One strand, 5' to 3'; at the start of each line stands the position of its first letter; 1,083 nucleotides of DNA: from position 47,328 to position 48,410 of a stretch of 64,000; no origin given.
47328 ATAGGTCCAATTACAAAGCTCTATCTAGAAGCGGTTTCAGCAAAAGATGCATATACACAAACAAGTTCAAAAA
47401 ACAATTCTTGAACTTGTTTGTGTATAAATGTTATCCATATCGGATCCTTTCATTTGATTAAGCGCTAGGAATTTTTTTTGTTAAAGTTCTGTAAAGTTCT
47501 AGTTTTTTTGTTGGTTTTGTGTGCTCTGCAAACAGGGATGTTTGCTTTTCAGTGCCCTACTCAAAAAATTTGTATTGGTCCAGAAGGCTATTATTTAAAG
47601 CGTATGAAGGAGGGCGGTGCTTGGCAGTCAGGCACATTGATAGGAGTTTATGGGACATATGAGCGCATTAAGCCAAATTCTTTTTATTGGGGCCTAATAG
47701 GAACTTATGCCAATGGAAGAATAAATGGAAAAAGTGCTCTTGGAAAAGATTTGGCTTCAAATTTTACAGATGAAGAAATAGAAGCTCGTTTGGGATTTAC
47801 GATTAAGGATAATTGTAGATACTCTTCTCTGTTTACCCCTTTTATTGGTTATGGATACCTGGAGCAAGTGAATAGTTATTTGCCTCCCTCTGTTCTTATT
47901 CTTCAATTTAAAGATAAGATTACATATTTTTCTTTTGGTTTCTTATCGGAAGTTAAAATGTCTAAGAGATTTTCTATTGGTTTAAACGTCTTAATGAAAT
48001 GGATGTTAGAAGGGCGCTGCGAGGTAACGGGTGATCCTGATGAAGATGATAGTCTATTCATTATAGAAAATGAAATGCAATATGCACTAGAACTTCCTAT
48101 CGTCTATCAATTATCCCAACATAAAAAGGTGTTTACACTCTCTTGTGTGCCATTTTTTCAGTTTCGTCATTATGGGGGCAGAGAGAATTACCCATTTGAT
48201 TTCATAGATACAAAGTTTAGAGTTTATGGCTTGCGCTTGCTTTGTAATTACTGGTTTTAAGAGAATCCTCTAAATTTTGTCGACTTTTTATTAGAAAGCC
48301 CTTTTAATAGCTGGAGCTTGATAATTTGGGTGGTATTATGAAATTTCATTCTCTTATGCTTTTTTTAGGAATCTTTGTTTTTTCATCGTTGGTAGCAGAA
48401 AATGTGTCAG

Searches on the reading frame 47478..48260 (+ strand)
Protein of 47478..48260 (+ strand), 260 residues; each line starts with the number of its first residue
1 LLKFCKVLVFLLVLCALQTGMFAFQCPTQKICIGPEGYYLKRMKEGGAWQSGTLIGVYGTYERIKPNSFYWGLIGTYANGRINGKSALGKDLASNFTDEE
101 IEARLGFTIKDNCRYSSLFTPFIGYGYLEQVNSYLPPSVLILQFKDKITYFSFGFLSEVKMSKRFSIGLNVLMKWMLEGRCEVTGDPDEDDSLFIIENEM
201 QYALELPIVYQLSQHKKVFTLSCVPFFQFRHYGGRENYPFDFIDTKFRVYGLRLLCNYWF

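Call 33: search_protein_families(library=pfam, proteins=[window:47478-48260:+], max_evalue=0.01)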
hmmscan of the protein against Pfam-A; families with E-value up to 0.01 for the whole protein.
window:47478-48260:+ (260 aa): 0 families
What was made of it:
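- On LanI immunity protein: ORFs under 120 aa and the proteins without Pfam matches (47478-48260, 48326-49075) cannot be assigned (call 33).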
